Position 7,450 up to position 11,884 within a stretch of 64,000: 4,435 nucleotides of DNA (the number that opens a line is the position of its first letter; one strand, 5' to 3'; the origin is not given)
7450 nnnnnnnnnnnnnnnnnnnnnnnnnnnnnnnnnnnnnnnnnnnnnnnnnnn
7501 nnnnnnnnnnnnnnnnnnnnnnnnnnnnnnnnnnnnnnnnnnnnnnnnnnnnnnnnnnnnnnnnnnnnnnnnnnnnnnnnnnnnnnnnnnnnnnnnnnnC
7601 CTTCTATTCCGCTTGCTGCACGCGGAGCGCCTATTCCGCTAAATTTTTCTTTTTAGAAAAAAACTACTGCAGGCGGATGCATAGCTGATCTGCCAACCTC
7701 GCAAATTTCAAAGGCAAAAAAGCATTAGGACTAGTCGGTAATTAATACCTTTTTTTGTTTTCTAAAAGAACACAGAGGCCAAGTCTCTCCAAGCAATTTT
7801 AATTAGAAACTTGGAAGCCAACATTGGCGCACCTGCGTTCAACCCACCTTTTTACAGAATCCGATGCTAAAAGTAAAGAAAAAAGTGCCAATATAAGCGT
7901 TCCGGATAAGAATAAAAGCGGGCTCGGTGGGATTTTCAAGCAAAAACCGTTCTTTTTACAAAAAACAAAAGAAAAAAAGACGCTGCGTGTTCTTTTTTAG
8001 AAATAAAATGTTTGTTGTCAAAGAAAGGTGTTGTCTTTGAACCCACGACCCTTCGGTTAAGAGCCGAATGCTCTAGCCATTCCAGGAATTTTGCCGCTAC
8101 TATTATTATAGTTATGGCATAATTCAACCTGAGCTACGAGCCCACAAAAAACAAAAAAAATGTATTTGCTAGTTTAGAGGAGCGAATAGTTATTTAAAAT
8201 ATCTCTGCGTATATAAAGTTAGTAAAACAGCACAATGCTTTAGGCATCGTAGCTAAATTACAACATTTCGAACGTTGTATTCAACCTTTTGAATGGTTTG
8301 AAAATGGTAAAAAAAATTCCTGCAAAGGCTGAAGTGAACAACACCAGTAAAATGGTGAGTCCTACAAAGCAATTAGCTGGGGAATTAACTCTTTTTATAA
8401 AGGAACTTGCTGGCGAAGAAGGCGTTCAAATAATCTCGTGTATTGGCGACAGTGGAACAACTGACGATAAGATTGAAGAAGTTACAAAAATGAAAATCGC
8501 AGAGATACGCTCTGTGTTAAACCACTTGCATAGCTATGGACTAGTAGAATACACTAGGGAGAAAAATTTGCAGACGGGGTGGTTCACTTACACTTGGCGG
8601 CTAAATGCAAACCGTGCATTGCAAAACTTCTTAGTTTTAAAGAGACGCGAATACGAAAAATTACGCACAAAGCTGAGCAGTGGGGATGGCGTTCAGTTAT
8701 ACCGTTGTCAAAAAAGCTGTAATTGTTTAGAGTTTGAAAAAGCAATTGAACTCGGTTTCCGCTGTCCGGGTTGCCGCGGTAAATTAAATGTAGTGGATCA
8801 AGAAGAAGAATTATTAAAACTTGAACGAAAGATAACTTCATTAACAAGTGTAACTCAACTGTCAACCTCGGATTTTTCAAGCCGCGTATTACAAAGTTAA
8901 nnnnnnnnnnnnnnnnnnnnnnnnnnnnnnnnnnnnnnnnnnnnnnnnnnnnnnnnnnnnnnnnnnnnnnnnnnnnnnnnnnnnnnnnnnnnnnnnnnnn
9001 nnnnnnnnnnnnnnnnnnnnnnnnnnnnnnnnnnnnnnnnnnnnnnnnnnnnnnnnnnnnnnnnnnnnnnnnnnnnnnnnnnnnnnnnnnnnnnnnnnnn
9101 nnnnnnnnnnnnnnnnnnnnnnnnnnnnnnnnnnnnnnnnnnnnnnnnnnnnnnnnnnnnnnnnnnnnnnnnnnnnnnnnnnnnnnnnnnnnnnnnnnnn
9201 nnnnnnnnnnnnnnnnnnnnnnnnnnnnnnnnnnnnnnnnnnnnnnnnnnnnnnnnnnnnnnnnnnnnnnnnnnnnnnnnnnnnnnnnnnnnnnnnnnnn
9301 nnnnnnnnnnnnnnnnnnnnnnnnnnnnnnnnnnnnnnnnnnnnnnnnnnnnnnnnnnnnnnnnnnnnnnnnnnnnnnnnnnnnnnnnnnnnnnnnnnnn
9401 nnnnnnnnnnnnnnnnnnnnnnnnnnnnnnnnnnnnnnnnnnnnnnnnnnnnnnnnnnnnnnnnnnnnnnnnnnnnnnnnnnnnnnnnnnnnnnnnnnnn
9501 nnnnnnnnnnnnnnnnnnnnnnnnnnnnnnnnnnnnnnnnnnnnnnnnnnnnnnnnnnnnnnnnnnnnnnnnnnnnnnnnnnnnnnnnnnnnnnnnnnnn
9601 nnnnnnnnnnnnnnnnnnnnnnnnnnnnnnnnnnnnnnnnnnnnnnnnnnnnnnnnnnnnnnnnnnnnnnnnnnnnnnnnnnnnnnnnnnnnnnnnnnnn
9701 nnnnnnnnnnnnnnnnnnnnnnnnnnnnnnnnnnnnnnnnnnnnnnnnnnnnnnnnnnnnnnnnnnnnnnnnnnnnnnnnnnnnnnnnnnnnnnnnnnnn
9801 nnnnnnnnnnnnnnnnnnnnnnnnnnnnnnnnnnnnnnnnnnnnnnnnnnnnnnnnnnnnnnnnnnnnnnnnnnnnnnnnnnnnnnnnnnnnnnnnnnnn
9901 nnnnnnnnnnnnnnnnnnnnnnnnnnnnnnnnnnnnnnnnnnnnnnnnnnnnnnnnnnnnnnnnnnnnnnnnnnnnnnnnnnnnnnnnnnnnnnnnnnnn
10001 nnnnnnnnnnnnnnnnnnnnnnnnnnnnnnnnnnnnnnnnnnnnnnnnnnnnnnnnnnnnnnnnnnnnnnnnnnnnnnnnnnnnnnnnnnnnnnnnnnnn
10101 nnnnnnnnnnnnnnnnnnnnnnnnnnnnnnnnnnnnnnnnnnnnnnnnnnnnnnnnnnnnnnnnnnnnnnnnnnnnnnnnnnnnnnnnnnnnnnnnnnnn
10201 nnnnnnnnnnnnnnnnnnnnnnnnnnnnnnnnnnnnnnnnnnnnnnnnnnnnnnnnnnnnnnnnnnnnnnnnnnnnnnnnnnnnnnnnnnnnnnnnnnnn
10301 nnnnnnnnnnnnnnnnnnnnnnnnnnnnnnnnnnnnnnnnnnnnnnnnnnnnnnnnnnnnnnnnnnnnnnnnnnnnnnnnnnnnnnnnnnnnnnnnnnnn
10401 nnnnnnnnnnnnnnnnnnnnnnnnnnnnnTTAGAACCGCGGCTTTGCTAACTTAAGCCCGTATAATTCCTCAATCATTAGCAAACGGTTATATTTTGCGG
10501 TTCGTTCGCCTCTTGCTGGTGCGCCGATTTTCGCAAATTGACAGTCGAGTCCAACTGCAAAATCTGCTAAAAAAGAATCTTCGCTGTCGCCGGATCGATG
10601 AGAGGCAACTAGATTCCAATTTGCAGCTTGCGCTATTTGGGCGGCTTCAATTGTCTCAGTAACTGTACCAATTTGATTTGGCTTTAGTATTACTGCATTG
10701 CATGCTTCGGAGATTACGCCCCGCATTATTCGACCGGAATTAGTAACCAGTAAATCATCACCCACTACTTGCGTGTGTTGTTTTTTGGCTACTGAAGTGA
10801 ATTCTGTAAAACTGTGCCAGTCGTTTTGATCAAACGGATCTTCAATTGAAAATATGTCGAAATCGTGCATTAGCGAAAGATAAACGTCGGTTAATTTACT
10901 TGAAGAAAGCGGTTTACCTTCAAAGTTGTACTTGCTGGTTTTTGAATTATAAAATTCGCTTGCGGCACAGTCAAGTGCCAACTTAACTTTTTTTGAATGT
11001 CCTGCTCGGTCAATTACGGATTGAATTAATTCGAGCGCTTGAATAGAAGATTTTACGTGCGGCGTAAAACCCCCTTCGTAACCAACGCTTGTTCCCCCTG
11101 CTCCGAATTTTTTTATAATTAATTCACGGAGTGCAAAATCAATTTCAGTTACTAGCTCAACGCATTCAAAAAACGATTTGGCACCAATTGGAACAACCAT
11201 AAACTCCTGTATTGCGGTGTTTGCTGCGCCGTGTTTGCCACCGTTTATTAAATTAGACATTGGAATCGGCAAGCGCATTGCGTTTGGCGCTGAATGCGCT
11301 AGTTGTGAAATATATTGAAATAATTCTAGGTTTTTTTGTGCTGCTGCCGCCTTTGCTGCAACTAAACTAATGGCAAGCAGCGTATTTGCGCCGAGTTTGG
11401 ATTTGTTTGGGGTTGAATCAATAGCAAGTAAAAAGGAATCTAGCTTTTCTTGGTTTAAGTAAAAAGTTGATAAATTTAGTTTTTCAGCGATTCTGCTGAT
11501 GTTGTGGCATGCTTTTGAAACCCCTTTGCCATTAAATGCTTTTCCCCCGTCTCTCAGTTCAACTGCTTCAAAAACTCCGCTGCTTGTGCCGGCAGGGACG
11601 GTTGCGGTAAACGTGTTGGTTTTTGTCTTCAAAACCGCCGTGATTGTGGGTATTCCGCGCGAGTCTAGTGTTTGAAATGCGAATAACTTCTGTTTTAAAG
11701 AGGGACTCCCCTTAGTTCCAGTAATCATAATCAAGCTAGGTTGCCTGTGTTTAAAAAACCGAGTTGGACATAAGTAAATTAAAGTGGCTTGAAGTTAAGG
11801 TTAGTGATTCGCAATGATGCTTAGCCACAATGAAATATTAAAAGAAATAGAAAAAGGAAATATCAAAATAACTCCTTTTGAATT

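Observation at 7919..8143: tRNA-Lys(CUU) interrupted by two introns at non-canonical positions (D-loop and T-loop)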

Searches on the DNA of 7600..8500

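Call 5: search_rna_families(source=window, threshold=evalue, max_evalue=10, start=7600, end=8500, show_alignments=3)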
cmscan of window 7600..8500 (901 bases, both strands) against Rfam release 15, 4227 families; matches with E-value up to 10: 6.
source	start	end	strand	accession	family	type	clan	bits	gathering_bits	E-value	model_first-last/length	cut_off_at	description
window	7941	8054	-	RF04184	BTnc060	Gene; sRNA;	-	19.4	228.9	2.1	1-213/213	no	Bacteroides sRNA BTnc060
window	8202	8293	-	RF01094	RF_site6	Cis-reg; frameshift_element;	-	18.1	90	7.8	1-118/118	no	Polymerase ribosomal frameshift site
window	7931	8004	-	RF01634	ceN44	Gene; snRNA; snoRNA; CD-box;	-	16.4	70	2.7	1-74/74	no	Caenorhabditis snoRNA ceN44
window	7965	7993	-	RF00489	ctRNA_p42d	Gene; antisense;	-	14.5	50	7.8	1-46/46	no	ctRNA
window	8086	8125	+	RF04252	mir-8186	Gene; miRNA;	-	14.4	80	8.6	11-50/61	no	mir-8186 microRNA precursor family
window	7923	8053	-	RF00447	IRES_Kv1_4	Cis-reg; IRES;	-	13.1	100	2.6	1-259/259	no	Voltage-gated potassium-channel Kv1.4 IRES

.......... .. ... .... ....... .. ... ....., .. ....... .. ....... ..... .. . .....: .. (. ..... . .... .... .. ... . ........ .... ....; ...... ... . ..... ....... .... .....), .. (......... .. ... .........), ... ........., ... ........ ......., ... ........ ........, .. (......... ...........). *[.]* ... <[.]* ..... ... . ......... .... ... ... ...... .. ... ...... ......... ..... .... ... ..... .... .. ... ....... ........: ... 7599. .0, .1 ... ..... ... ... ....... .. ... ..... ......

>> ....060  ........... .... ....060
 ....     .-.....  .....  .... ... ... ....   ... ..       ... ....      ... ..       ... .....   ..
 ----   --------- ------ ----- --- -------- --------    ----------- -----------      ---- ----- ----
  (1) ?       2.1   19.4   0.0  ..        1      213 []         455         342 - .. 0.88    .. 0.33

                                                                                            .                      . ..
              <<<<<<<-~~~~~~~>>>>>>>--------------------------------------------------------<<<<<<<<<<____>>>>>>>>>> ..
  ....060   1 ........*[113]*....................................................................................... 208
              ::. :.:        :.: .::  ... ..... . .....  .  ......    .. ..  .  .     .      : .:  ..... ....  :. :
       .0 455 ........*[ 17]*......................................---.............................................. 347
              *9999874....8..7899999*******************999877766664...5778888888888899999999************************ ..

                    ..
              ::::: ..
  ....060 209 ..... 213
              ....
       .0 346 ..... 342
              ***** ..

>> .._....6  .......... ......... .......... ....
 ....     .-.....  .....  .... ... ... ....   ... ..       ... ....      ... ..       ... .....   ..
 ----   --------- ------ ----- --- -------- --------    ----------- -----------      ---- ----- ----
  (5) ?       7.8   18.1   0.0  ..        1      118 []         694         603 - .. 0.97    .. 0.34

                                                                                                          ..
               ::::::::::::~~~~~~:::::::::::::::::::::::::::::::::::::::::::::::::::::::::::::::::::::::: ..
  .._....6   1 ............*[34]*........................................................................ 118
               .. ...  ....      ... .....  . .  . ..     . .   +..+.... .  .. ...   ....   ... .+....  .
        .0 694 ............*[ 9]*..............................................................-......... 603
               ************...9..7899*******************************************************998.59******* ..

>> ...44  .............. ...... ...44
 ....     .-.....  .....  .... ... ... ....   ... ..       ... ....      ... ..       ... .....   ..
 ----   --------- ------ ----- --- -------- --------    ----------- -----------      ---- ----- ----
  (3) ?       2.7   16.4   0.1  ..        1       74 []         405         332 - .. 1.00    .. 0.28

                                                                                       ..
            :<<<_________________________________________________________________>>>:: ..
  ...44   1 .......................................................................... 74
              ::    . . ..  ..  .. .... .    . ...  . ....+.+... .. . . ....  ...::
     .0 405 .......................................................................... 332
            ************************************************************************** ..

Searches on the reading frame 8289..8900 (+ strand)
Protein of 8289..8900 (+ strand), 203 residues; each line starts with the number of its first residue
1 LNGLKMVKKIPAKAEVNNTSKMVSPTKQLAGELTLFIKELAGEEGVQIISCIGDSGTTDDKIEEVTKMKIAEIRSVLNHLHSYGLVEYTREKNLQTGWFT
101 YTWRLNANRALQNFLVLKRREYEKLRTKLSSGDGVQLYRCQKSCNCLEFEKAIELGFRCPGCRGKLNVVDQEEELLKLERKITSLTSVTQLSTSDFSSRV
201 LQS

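Call 9: search_protein_families(library=pfam, proteins=[window:8289-8900:+])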
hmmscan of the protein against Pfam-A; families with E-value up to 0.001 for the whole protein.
window:8289-8900:+ (203 aa): 1 family
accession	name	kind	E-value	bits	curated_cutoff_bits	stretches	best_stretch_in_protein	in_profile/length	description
PF02002.24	TFIIE_alpha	-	6.4e-17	61.8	22.9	1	36-129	6-100/105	TFIIE alpha subunit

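Call 13: find_homologous_proteins(query=window:8304-8900:+, max_evalue=1e-10)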
Query window:8304-8900:+ (198 aa): 42 proteins with E <= 1e-10 among 152 candidates.
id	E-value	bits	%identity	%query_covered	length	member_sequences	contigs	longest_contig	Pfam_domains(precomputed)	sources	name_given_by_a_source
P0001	4.6e-125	432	100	100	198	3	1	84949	PF02002.24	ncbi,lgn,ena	-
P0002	7.3e-82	291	66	100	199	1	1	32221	PF02002.24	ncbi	-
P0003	1.3e-81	290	77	82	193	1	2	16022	PF02002.24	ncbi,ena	-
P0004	5.5e-79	282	69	93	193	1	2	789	PF02002.24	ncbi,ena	-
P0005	1.6e-75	270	63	98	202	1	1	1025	PF02002.24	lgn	-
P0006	1.8e-75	270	66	87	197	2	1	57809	PF02002.24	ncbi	ncbi:MAG: hypothetical protein V1722_02820 [Candidatus Micrarchaeota archaeon]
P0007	1.5e-73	264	69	84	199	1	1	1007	PF02002.24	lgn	-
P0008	2.6e-72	260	65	85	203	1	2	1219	PF02002.24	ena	-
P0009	5.0e-70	253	63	93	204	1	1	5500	PF02002.24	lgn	-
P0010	1.7e-69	251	64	86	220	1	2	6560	PF02002.24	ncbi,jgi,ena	-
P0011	2.0e-69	251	66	80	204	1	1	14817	PF02002.24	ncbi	-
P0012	3.8e-69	250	64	86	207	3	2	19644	PF02002.24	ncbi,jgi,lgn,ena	-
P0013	5.2e-69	249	66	85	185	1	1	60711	PF02002.24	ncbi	-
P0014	6.1e-68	246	64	84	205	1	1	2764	PF02002.24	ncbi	ncbi:MAG: hypothetical protein V1644_00220 [Candidatus Micrarchaeota archaeon]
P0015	9.2e-67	242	64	81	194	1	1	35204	PF02002.24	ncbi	-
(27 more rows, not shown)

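Call 14: find_encoding_contigs(protein=P0003, flank=5000, max_places=2)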
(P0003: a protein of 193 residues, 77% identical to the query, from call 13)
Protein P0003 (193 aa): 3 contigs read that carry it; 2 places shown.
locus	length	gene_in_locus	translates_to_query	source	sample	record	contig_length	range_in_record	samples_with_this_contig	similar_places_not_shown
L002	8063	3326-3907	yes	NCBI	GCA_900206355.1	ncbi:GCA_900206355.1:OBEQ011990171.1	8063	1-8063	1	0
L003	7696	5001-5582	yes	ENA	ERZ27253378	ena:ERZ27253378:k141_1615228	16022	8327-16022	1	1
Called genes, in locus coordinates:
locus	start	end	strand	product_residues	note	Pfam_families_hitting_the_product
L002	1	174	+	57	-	?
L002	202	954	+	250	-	PF06745:ATPase, PF23442:DUF7125 (faint)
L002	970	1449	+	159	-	-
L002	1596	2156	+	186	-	-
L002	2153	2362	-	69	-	-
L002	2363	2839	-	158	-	PF13302:Acetyltransf_3, PF13527:Acetyltransf_9 (weak), PF00583:Acetyltransf_1, PF13673:Acetyltransf_10, PF13508:Acetyltransf_7, PF08445:FR47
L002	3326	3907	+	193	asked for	PF02002:TFIIE_alpha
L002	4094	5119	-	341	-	PF14528:LAGLIDADG_3 (faint)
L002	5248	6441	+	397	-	PF01676:Metalloenzyme (weak), PF10143:PhosphMutase, PF01676:Metalloenzyme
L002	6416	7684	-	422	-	PF03952:Enolase_N, PF00113:Enolase_C, PF13378:MR_MLE_C (weak)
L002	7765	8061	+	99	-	?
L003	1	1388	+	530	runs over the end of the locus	PF06418:CTP_synth_N, PF00117:GATase, PF07722:Peptidase_C26 (weak)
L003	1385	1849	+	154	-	-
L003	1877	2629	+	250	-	PF06745:ATPase, PF23442:DUF7125 (faint)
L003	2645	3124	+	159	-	-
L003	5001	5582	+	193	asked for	PF02002:TFIIE_alpha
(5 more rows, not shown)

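Call 15: find_encoding_contigs(protein=P0002, flank=5000, max_places=2)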
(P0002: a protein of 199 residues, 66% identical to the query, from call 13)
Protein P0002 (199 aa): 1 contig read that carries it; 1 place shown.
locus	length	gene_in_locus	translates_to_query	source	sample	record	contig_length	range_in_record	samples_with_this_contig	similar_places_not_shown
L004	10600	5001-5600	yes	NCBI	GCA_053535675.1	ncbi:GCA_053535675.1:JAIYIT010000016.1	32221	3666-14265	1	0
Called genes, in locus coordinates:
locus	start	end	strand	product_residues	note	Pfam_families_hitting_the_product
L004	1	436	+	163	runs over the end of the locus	-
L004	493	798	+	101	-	-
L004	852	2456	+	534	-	PF06418:CTP_synth_N, PF00117:GATase, PF07722:Peptidase_C26 (faint)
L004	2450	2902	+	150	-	-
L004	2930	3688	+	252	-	PF06745:ATPase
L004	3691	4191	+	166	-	PF00293:NUDIX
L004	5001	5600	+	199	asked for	PF02002:TFIIE_alpha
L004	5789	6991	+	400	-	PF10143:PhosphMutase, PF01676:Metalloenzyme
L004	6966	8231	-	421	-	PF03952:Enolase_N, PF00113:Enolase_C, PF13378:MR_MLE_C (weak)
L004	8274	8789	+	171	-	PF22769:DCD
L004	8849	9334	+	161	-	-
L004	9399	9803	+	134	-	-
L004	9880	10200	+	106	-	PF05239:PRC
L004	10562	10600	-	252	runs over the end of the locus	PF13489:Methyltransf_23, PF13847:Methyltransf_31, PF08241:Methyltransf_11, PF08242:Methyltransf_12, PF13649:Methyltransf_25, PF01209:Ubie_methyltran (weak)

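Call 16: find_encoding_contigs(protein=P0006, flank=5000, max_places=2)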
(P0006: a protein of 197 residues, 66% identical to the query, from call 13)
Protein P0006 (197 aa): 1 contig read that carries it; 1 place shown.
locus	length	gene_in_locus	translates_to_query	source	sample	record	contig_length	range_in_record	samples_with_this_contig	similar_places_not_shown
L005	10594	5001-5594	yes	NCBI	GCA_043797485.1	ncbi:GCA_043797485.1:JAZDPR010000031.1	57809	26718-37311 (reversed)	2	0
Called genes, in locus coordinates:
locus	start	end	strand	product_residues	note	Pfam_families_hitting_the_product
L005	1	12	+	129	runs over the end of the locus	-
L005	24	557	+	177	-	-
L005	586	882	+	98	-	-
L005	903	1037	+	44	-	-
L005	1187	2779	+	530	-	PF06418:CTP_synth_N, PF00117:GATase, PF07722:Peptidase_C26 (weak)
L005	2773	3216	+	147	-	-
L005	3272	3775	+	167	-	PF00293:NUDIX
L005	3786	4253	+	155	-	-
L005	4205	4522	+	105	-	-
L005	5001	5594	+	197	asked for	PF02002:TFIIE_alpha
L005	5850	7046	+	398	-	PF01676:Metalloenzyme (weak), PF10143:PhosphMutase, PF01676:Metalloenzyme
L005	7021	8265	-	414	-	PF03952:Enolase_N, PF00113:Enolase_C, PF13378:MR_MLE_C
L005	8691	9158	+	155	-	-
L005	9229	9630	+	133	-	-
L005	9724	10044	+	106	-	PF05239:PRC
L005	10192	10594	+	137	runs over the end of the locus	PF08271:Zn_Ribbon_TF (faint)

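Call 17: find_encoding_contigs(protein=P0013, flank=5000, max_places=2)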
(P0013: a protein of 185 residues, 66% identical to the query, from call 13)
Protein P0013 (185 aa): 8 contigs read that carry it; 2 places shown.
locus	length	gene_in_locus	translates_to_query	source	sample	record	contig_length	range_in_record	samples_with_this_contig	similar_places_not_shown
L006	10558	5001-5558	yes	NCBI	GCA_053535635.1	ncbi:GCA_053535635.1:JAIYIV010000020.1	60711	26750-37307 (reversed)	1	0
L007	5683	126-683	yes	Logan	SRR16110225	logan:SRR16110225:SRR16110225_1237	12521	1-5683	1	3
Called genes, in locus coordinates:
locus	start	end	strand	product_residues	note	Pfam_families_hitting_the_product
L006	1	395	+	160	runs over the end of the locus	-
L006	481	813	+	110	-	-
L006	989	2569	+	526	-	PF06418:CTP_synth_N, PF00117:GATase, PF07722:Peptidase_C26 (faint)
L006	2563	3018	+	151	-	-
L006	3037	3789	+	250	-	PF03796:DnaB_C (faint), PF06745:ATPase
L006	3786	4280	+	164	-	PF00293:NUDIX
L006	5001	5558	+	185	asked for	PF02002:TFIIE_alpha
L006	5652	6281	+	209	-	PF06559:DCD_N (faint), PF22769:DCD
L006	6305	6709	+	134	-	-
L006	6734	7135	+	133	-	-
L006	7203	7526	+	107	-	PF05239:PRC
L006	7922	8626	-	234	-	PF01209:Ubie_methyltran (weak), PF13489:Methyltransf_23, PF13649:Methyltransf_25, PF08241:Methyltransf_11, PF08242:Methyltransf_12, PF13847:Methyltransf_31 (weak)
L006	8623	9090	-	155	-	PF00179:UQ_con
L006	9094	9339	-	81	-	-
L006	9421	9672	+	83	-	-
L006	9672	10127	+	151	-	PF01398:JAB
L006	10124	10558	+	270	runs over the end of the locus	-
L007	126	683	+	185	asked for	PF02002:TFIIE_alpha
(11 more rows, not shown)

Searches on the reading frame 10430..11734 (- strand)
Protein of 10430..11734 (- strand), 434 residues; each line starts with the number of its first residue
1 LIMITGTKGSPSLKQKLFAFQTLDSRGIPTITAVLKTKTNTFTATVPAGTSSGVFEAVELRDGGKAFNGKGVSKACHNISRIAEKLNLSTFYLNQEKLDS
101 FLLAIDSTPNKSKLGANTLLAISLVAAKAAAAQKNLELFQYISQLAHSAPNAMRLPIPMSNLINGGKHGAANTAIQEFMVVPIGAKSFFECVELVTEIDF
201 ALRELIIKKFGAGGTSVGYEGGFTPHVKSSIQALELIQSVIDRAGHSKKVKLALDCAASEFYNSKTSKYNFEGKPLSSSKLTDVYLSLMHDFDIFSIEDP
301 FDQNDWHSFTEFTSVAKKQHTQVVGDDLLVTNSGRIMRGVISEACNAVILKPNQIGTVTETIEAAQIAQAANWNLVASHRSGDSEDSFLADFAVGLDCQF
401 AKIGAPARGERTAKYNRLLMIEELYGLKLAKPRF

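Call 9: search_protein_families(library=pfam, proteins=[window:10430-11734:-])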
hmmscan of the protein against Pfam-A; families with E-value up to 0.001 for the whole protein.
window:10430-11734:- (434 aa): 3 families
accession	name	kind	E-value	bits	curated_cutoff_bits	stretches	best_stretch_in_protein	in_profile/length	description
PF00113.28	Enolase_C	-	5.2e-94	315.3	21.5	1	154-426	3-282/296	Enolase, C-terminal TIM barrel domain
PF03952.21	Enolase_N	-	2.4e-37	128.5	35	1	16-142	3-131/131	Enolase, N-terminal domain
PF13378.12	MR_MLE_C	-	1.9e-05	24.9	29.4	1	288-377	66-152/219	Enolase C-terminal domain-like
